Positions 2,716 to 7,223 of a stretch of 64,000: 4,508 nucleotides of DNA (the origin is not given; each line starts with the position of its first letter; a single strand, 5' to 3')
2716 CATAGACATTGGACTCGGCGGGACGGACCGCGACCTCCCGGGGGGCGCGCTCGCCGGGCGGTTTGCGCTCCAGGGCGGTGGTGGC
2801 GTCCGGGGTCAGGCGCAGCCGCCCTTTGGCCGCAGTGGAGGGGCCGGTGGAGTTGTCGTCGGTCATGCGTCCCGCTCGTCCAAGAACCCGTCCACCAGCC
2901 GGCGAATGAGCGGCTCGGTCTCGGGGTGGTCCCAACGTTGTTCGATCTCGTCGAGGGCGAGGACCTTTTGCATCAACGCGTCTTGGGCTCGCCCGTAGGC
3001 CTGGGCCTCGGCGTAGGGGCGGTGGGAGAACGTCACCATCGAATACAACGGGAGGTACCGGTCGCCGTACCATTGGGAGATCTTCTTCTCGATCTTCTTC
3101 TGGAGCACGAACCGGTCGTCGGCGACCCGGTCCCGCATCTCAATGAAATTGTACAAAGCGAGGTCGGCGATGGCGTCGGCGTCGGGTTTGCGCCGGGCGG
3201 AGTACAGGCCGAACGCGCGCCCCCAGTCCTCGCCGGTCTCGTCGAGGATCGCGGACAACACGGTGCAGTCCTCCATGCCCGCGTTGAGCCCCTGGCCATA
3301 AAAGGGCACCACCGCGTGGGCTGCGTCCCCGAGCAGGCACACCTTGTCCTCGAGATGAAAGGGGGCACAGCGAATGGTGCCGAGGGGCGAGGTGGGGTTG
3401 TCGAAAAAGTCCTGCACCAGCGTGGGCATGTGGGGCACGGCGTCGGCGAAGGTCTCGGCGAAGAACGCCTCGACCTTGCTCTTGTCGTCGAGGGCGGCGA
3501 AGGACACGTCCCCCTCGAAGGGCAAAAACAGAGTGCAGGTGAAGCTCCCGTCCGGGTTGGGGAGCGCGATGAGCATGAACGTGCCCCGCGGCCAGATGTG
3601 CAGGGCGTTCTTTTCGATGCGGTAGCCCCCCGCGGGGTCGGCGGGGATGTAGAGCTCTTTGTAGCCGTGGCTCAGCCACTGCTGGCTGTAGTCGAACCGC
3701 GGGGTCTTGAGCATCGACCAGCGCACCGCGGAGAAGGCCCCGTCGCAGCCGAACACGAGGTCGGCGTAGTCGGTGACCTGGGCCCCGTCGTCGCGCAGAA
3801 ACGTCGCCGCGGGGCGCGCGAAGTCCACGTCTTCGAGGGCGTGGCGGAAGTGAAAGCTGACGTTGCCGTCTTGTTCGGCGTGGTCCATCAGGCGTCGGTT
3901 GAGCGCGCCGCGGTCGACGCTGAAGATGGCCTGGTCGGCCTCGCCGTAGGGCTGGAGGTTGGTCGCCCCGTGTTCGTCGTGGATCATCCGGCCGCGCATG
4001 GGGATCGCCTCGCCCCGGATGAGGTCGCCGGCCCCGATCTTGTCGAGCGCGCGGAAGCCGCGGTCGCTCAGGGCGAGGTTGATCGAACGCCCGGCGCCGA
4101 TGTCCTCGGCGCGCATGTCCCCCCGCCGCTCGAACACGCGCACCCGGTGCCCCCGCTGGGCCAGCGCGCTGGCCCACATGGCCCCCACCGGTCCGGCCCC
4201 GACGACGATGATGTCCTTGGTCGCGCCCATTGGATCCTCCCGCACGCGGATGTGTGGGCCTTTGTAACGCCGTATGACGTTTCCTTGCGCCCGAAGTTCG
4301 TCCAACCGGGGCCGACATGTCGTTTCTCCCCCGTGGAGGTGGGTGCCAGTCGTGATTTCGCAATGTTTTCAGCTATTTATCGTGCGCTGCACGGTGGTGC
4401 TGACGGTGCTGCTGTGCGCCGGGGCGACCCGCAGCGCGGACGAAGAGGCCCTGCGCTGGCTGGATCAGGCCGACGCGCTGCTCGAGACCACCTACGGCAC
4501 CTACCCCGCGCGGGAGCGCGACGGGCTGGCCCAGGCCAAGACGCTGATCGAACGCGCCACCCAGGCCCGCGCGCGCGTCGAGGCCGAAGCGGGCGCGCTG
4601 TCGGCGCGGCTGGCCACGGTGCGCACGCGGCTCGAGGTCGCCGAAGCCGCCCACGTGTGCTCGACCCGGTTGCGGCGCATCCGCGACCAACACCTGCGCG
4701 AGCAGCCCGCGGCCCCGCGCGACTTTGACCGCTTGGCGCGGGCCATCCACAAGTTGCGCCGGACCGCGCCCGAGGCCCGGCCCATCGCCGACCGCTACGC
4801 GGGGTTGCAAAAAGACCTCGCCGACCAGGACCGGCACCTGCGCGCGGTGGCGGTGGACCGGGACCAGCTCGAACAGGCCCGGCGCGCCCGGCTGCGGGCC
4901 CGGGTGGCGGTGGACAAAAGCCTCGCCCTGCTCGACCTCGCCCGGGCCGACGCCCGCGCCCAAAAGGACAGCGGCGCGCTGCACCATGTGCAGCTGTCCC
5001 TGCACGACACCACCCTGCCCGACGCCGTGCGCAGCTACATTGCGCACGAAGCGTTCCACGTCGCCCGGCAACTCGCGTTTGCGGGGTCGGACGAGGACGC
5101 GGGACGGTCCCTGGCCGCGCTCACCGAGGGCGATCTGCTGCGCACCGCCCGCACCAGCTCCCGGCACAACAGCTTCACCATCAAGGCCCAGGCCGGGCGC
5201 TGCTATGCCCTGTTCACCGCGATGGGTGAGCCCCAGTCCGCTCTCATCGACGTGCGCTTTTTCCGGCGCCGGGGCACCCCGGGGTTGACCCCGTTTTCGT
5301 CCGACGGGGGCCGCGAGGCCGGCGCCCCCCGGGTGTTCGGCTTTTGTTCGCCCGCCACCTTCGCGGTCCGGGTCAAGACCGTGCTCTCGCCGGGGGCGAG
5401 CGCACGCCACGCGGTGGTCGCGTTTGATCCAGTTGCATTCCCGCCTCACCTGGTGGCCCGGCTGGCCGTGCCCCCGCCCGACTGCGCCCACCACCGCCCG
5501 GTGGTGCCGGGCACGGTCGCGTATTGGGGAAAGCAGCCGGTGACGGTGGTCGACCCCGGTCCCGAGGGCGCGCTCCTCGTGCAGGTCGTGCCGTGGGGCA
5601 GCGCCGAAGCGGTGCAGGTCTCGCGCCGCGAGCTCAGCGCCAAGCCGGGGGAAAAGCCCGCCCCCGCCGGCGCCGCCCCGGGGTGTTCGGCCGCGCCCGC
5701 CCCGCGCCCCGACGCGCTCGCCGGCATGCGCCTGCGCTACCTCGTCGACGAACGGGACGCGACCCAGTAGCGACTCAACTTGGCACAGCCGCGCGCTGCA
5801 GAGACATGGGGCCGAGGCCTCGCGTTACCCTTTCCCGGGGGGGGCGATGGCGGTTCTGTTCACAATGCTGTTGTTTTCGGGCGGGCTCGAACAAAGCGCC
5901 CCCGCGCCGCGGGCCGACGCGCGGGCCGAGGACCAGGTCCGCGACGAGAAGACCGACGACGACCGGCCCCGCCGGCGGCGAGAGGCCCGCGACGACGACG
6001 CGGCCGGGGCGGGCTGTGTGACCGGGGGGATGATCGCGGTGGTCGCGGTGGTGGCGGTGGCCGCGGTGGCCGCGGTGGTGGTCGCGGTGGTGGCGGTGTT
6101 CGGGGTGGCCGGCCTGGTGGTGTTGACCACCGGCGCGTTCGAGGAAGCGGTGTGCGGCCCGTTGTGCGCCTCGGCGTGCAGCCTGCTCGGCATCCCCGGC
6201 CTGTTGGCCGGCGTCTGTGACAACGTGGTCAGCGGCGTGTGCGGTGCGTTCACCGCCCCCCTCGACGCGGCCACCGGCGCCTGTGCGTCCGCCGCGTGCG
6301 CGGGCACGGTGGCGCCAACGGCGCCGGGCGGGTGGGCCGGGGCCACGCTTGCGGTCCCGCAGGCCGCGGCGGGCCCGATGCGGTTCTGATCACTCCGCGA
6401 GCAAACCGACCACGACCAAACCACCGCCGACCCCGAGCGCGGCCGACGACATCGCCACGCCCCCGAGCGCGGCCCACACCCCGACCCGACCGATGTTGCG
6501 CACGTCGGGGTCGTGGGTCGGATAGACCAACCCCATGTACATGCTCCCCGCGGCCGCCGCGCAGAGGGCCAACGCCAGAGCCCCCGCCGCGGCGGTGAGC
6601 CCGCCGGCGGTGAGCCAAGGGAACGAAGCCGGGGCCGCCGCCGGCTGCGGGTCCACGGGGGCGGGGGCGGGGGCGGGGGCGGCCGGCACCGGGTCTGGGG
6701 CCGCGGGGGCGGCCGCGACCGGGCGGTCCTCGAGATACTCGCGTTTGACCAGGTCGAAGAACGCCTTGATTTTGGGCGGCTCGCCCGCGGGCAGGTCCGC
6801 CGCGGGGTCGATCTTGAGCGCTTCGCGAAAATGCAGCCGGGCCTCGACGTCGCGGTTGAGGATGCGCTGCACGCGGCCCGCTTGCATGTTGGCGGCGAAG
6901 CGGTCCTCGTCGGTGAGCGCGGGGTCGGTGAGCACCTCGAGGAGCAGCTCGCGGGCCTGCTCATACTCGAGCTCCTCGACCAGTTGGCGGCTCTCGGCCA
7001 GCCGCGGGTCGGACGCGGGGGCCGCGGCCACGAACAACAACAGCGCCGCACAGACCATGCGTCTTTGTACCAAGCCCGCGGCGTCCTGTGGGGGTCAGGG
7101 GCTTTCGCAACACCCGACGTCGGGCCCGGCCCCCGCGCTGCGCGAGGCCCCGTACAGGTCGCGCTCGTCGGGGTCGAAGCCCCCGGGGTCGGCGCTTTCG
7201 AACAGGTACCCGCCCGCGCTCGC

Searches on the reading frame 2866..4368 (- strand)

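Call 53: search_protein_families(library=pfam, proteins=[window:2866-4368:-], max_evalue=0.01)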
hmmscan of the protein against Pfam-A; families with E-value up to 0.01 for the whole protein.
window:2866-4368:- (501 aa): 9 families
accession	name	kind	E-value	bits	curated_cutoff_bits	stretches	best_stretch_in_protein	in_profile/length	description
PF01494.25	FAD_binding_3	-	1.7e-27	97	22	1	52-402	3-347/349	FAD binding domain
PF00070.33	Pyr_redox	-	1.7e-07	32.1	22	1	53-105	2-55/82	Pyridine nucleotide-disulphide oxidoreductase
PF01266.30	DAO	-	5.3e-07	29.9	27.9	1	52-83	1-32/353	FAD dependent oxidoreductase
PF13450.12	NAD_binding_8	-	1.1e-05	26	21.9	1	55-84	1-30/68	NAD(P)-binding Rossmann-like domain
PF03486.20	HI0933_like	-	0.00021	21.2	50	1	52-84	2-34/244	HI0933-like protein Rossmann domain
PF07992.20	Pyr_redox_2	-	0.00036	20.5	26.1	1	46-85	142-177/291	Pyridine nucleotide-disulphide oxidoreductase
PF08491.16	SE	-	0.0026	17.3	20.1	0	311-378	94-167/276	Squalene epoxidase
PF02737.24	3HCDH_N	-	0.0027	18.1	22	1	53-86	2-35/180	3-hydroxyacyl-CoA dehydrogenase, NAD binding domain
PF02558.23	ApbA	-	0.0036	17.4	22.2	1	53-83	1-31/150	Ketopantoate reductase PanE/ApbA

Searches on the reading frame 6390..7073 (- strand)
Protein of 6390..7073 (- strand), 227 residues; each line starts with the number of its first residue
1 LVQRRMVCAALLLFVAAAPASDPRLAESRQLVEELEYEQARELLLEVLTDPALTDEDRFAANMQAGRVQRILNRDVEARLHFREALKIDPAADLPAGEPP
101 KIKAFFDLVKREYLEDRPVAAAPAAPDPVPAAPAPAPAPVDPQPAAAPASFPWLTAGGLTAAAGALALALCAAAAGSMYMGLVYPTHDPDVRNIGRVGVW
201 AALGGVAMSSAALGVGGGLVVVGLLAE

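Call 9: search_protein_families(library=pfam, proteins=[window:6390-7073:-], max_evalue=0.1)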
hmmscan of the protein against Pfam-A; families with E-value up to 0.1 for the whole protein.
window:6390-7073:- (227 aa): 2 families
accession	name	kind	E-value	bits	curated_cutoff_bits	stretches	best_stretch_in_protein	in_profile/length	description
PF07719.23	TPR_2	-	0.00098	19.5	27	1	63-91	5-33/34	Tetratricopeptide repeat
PF13432.12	TPR_16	-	0.018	15.9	32.7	1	27-92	3-64/65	Tetratricopeptide repeat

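Call 10: search_protein_families(library=ncbifam, proteins=[window:6390-7073:-], max_evalue=0.1)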
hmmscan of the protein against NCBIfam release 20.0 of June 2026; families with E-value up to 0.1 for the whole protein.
window:6390-7073:- (227 aa): 1 family
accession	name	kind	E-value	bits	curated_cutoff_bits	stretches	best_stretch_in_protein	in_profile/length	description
TIGR02521.1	type_IV_pilW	equivalog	0.075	12.6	154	1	31-92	109-168/234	type IV pilus biogenesis/stability protein PilW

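Call 17: find_homologous_proteins(query=window:6390-7073:-, max_evalue=0.001)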
Query window:6390-7073:- (227 aa): 2 proteins with E <= 0.001 among 8000 candidates.
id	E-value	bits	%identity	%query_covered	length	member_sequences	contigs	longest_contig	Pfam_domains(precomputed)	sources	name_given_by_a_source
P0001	2.1e-128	444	97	98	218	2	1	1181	-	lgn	-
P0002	6.8e-57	211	56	86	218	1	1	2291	-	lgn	-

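Call 24: find_encoding_contigs(protein=P0002, flank=10000)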
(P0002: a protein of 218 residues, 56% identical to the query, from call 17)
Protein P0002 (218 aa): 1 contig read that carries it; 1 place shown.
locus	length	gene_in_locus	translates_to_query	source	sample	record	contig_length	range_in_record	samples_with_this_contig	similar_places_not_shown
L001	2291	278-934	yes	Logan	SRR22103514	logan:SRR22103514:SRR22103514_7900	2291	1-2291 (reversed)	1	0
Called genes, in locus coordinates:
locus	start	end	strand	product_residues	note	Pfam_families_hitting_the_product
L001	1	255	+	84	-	?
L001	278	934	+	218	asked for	-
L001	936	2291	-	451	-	?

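Call 63: predict_structure(alignment_id=A8)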
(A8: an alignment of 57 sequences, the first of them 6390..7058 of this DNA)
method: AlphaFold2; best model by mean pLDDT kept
length: 222 residues; sequences in the alignment: 57
mean_pLDDT: 88.9   pTM: 0.54
mean pLDDT of the five models: 88.9, 88.5, 88.2, 87.9, 87.8
residues with pLDDT >= 90: 160; 70-90: 29; 50-70: 33; < 50: 0
segments of 3 or more residues with pLDDT < 50: none
pLDDT, mean of each block of 10 residues (from residue 1): 61 81 98 98 98 98 98 98 97 97 98 80 73 62 72 90 95 91 93 94 93 90 81
secondary structure, 60 per line:
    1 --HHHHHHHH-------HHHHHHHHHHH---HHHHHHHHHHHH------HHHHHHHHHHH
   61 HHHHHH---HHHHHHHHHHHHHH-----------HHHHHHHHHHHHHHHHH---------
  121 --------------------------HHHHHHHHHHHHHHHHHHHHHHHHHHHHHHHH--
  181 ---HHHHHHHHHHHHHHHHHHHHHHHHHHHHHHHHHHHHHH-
elements in order: H3-10 H18-28 H32-43 H50-66 H70-83 H95-111 H147-178 H184-221
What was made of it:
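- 6390..7073 (-): Small gene c1: signal peptide, TPR-like domain (6735-7016), Pro/Ala linker, C-terminal TM hairpin. The start is TTG 7073 or ATG 7058. AF2 model pLDDT 88.9, with helices 18-111 and a TM hairpin at 147-221 (call 63).
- On Slam / T11SS (DUF560): The AF2 model shows two TPR-like hairpins plus a capping helix at pLDDT ~98 (call 63). The C-terminus is modelled as two long hydrophobic alpha-helices (call 63).
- On Anti-sigma factor / ECF signalling pair: The model shows only a short inter-helix loop (call 63).
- On Chaperone-usher accessory: The small protein is all-alpha (call 63).
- It shows TPR-like helices, a disordered linker and a TM hairpin (call 63). The small protein has a periplasmic helical domain plus membrane segments (call 63). 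The only possible cytoplasmic part is the short loop of the TM hairpin (call 63).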

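Call 73: fold_search(model_id=the predicted structure, library=pdb)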
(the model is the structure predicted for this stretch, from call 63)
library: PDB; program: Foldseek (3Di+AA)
matches with E <= 10: 828; with E <= 0.001: 0
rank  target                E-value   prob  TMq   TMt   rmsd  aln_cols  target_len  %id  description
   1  7tj4_A                6.3e-02  0.97  0.21  0.32   6.8       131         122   11  Structure of the S. aureus amidase LytH and activator ActH extracellular domains (released 2022-07-06)
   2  8ump_A                8.5e-02  1.00  0.29  0.52   5.0        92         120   23  T33-ml35 - Designed Tetrahedral Protein Cage Using Machine Learning Algorithms (released 2023-11-15)
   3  6gxz_C                9.4e-02  0.90  0.19  0.25  12.8       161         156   12  Crystal structure of the human RPAP3(TPR2)-PIH1D1(CS) complex (released 2018-08-08)
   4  1na3_A                9.8e-02  1.00  0.30  0.72   4.1        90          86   18  Design of Stable alpha-Helical Arrays from an Idealized TPR Motif (released 2003-06-03)
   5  2vyi_B                1.2e-01  1.00  0.29  0.51   5.6        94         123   19  Crystal Structure of the TPR domain of Human SGT (released 2008-08-12)
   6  2avp                  1.5e-01  1.00  0.27  0.84   1.5        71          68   21  Crystal structure of an 8 repeat consensus TPR superhelix (released 2005-09-13)
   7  2vyi_A                1.5e-01  1.00  0.29  0.49   6.6        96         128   20  Crystal Structure of the TPR domain of Human SGT (released 2008-08-12)
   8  6v8e_B                1.6e-01  1.00  0.28  0.50   5.0        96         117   22  Computationally designed C3-symmetric homotrimer from TPR repeat protein (released 2020-08-12)
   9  4am9_A                1.7e-01  0.89  0.17  0.26   7.6       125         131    8  CRYSTAL STRUCTURE OF THE YERSINIA ENTEROCOLITICA TYPE III SECRETION CHAPERONE SYCD IN COMPLEX WITH A PEPTIDE OF THE TR (released 2012-05-30)
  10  8ye5_B                1.7e-01  0.84  0.18  0.28   7.6       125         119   12  Structural and functional research of Reductive Dehalogenases TmrC using a cell-free expression system for heterologou (released 2024-03-06)
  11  6v8e_A                1.8e-01  1.00  0.28  0.49   4.9        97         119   22  Computationally designed C3-symmetric homotrimer from TPR repeat protein (released 2020-08-12)
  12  3ma5_C                1.9e-01  1.00  0.28  0.65   6.3        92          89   16  Crystal structure of the tetratricopeptide repeat domain protein Q2S6C5_SALRD from Salinibacter ruber. Northeast Struc (released 2010-04-07)
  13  5lyp                  1.9e-01  1.00  0.28  0.44   6.4        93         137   15  Crystal structure of the Tpr Domain of Sgt2. (released 2017-10-25)
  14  4ga2                  1.9e-01  1.00  0.27  0.41   9.3       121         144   13  Structure of the N-terminal domain of Nup358 (released 2012-09-26)
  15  7y4i_A                1.9e-01  0.87  0.20  0.07   7.3       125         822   15  Crystal structure of SPINDLY in complex with GDP (released 2022-12-07)
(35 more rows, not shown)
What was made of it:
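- On Slam / T11SS (DUF560): Foldseek matches TPR proteins with probability 1.0, though E>=0.06 (call 73).
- Closest known: Small TPR pilotins and membrane TPR activators. Same: PilF and ActH appear among the Foldseek hits (call 73), and PilW is a weak NCBIfam hit (call 10).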

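Call 92: search_protein_families(library=padloc, proteins=[window:6390-7058:-], max_evalue=0.01)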
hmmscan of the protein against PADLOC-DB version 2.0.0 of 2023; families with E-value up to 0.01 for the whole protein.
window:6390-7058:- (222 aa): 0 families
